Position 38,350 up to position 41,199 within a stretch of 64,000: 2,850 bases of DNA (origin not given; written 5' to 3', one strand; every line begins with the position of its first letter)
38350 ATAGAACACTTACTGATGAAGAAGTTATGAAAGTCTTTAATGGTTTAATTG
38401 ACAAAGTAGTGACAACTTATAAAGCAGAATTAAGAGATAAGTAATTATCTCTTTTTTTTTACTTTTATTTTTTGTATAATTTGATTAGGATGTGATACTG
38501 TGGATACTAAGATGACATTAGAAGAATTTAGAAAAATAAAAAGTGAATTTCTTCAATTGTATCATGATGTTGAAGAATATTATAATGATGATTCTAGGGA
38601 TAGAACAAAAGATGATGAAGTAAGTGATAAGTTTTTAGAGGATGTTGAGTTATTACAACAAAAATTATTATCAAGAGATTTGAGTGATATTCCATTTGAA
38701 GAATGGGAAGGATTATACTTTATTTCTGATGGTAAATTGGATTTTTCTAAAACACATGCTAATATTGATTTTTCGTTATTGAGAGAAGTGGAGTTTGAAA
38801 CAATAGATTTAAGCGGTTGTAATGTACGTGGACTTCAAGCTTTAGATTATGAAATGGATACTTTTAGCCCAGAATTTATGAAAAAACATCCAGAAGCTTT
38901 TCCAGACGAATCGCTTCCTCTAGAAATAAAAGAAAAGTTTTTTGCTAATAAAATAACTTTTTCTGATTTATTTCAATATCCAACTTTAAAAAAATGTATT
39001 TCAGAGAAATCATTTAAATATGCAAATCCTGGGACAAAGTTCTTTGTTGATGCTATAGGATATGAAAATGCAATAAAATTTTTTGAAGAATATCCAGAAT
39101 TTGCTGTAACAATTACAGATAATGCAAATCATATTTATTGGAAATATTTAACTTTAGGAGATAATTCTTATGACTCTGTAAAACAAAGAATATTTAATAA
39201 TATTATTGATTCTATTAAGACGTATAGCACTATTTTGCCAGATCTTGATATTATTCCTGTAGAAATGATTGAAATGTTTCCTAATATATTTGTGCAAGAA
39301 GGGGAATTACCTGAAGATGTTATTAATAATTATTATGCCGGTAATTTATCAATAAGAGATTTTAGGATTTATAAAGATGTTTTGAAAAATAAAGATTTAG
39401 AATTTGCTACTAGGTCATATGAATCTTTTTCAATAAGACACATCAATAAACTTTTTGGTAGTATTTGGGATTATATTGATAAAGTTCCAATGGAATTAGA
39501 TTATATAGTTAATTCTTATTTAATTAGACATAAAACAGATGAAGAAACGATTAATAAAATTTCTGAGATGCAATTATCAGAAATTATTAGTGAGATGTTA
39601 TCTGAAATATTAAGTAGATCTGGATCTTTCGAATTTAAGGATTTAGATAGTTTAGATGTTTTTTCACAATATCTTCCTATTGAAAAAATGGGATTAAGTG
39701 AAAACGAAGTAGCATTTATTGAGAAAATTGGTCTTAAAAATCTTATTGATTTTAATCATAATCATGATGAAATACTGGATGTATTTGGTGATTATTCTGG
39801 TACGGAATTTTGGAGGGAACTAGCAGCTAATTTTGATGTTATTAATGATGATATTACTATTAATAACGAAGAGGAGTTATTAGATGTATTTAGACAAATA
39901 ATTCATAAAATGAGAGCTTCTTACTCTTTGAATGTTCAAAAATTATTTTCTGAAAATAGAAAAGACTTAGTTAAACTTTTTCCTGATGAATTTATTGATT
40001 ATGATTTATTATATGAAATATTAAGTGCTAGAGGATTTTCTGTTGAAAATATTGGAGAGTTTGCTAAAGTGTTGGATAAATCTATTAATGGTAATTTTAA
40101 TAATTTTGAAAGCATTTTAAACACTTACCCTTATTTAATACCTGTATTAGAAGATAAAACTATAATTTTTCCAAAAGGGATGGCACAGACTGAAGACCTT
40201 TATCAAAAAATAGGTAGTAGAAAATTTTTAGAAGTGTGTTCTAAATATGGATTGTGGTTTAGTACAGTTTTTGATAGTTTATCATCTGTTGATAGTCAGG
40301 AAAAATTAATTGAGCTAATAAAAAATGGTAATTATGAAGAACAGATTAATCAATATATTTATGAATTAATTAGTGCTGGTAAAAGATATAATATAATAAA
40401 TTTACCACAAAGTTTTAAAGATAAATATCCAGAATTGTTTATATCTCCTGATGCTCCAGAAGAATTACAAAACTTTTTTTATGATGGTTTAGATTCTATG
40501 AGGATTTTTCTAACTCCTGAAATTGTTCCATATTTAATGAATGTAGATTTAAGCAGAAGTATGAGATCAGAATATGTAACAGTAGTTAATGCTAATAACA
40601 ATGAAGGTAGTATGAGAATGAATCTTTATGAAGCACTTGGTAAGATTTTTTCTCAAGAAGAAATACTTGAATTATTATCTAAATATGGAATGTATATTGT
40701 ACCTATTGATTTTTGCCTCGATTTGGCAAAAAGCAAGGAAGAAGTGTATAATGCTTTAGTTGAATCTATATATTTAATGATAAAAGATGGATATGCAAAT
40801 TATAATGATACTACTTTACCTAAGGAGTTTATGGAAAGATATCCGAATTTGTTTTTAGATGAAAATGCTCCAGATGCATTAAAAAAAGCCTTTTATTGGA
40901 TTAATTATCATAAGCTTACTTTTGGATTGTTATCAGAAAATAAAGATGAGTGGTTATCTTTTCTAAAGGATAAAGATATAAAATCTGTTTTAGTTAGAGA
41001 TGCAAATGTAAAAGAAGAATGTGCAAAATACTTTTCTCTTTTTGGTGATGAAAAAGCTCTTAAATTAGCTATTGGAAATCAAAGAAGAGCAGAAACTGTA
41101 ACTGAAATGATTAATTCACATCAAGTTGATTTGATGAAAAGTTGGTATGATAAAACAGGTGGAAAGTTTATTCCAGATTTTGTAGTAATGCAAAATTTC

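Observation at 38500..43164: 1554-aa cytoplasmic protein of unknown function with a five-fold recurring motif and a C-terminal Cys/His cluster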

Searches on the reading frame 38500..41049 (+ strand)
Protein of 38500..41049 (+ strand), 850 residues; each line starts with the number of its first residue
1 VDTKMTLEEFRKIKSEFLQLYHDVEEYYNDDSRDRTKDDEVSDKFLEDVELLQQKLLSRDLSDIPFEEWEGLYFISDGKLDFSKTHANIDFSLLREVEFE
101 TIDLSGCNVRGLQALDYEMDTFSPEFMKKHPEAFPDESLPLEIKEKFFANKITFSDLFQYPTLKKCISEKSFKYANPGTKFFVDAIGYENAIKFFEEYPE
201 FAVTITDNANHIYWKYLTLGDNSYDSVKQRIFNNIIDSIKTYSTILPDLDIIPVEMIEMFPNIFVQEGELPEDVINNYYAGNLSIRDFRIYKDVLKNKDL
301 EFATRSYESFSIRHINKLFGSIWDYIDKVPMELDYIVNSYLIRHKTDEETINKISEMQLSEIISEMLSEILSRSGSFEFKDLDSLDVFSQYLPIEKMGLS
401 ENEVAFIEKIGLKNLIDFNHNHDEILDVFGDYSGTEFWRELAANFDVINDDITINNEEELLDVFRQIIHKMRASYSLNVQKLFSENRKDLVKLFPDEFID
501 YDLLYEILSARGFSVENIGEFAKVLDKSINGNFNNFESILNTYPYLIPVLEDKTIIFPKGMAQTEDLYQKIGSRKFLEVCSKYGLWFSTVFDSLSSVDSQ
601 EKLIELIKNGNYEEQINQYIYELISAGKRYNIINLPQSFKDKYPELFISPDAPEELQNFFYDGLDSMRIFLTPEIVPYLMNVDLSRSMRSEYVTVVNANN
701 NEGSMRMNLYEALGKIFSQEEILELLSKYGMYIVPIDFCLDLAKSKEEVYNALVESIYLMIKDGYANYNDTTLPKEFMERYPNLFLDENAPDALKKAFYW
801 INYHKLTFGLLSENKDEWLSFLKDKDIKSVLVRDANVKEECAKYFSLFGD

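Call 46: predict_structure(alignment_id=A3)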
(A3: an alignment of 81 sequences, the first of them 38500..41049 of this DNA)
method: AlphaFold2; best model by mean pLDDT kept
length: 850 residues; sequences in the alignment: 81
mean_pLDDT: 92.6   pTM: 0.71
mean pLDDT of the five models: 92.6, 92.0, 91.6, 91.0, 90.6
residues with pLDDT >= 90: 712; 70-90: 126; 50-70: 11; < 50: 1
segments of 3 or more residues with pLDDT < 50: none
pLDDT, mean of each block of 10 residues (from residue 1): 86 95 92 91 92 94 96 91 94 92 92 90 90 93 96 97 94 92 93 96 86 74 89 93 89 96 95 96 95 96 87 94 96 94 93 95 95 85 95 94 96 97 92 85 94 93 97 92 93 96 96 96 95 94 97 95 94 97 95 93 96 96 81 94 96 94 93 96 93 92 92 96 97 87 96 95 90 96 96 93 83 93 90 80 83
secondary structure, 60 per line:
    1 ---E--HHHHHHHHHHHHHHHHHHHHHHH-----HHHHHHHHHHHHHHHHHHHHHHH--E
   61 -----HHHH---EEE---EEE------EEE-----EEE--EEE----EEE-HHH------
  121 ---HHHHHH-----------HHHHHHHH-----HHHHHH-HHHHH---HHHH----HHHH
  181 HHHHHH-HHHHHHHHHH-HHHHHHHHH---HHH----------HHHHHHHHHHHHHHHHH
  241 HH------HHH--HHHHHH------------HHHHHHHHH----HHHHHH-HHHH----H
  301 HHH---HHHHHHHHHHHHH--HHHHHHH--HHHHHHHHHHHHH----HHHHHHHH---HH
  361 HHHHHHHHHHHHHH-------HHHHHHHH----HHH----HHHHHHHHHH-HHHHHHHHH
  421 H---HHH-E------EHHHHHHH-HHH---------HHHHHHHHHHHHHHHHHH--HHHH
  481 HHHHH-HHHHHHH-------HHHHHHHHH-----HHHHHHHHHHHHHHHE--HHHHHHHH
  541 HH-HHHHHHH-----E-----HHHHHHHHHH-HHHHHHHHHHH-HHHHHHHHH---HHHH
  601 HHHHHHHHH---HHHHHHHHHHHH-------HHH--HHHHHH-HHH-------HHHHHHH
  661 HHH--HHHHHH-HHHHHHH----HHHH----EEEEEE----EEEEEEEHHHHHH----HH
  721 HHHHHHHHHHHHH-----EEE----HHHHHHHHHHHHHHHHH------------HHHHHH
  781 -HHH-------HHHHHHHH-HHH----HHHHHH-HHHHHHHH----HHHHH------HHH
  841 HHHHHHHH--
elements in order (helices of 4 or more, strands of 3 or more residues): H7-29 H35-57 H66-69 E73-75 E79-81 E88-90 E96-98 E101-103 E108-110 H124-129 H141-148 H154-159 H161-165 H169-172 H177-186 H188-197 H199-207 H224-242 H254-259 H272-280 H285-290 H292-295 H300-303 H307-319 H322-328 H331-343 H348-355 H359-374 H382-389 H401-410 H412-421 H437-443 H457-474 H477-485 H487-493 H501-509 H515-529 H533-542 H544-550 H562-571 H573-583 H585-593 H597-609 H613-624 H637-642 H654-663 H666-671 H673-679 H684-687 E692-697 E702-708 H709-714 H719-733 E739-741 H746-762 H775-780 H792-799 H808-813 H815-822 H827-831 H838-848

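Call 48: fold_search(model_id=the predicted structure, library=pdb)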
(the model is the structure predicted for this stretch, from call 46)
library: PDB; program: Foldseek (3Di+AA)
matches with E <= 10: 49; with E <= 0.001: 0
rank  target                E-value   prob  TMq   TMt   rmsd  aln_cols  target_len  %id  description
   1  6zbf_A                1.2e+00  0.02  0.06  0.07  36.3       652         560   13  Merozoite surface protein 1 (MSP-1) from Plasmodium falciparum, alternative conformation 3 (released 2021-05-19)
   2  8y7e_1                1.2e+00  0.07  0.13  0.12  30.6       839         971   12  Cryo-EM Structure of the human minor pre-B complex (pre-precatalytic spliceosome) U12 snRNP part (released 2024-03-13)
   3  7dvq_1                1.2e+00  0.07  0.13  0.12  30.6       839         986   12  Cryo-EM Structure of the Activated Human Minor Spliceosome (minor Bact Complex) (released 2021-03-31)
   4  4xri                  1.4e+00  0.05  0.11  0.11  31.5       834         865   10  Crystal Structure of Importin Beta in an Ammonium Sulfate Condition (released 2016-01-27)
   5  8rrv_B                1.9e+00  0.02  0.07  0.03  33.7       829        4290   11  Structure of RyR1 in detergent in close state in complex with FKBP and Nb9657. (released 2024-10-09)
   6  6iur_E                2.1e+00  0.09  0.15  0.19  18.6       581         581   14  A phosphatase complex STRN3-PP2Aa (released 2019-12-04)
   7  8cwy_A                2.1e+00  0.03  0.07  0.10  24.5       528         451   12  Accurate computational design of genetically encoded 3D protein crystals (released 2023-11-01)
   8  6zyw_C                2.1e+00  0.02  0.09  0.04  39.2       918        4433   11  Outer Dynein Arm-Shulin complex - overall structure (Tetrahymena thermophila) (released 2021-01-20)
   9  8bfw_C                2.2e+00  0.02  0.07  0.09  37.0       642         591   12  The structures of Ace2 in complex with bicyclic peptide inhibitor (released 2023-10-04)
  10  9m1l_D                2.3e+00  0.04  0.13  0.11  23.7       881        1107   11  Cryo-EM structure of the TBC-DE-Arl2-alpha-beta-tubulin complex with GTP (released 2025-10-22)
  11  7q0m                  2.4e+00  0.02  0.06  0.09  31.0       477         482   10  Crystal structure of the peptide transporter YePEPT-K314A in complex with LZNV at 2.66 A (released 2022-03-09)
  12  8df9_B                2.5e+00  0.05  0.10  0.11  32.3       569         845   11  Structure of M. kandleri topoisomerase V in complex with DNA. 38 base pair asymmetric DNA complex (released 2022-08-31)
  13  7opd_e                2.7e+00  0.03  0.11  0.12  20.2       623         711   14  Pol II-CSB-CRL4CSA-UVSSA-SPT6-PAF (Structure 5) (released 2021-10-06)
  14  9b6e_A                3.3e+00  0.02  0.11  0.10  36.1       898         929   10  Cryo-EM structure of the mouse TRPM8 channel in complex with the antagonist TC-I 2014 (released 2024-08-21)
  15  9rtt_Q                4.4e+00  0.04  0.14  0.13  25.6       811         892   11  Activated Elongation Complex with IWS1 and ELOF1 (released 2025-09-03)
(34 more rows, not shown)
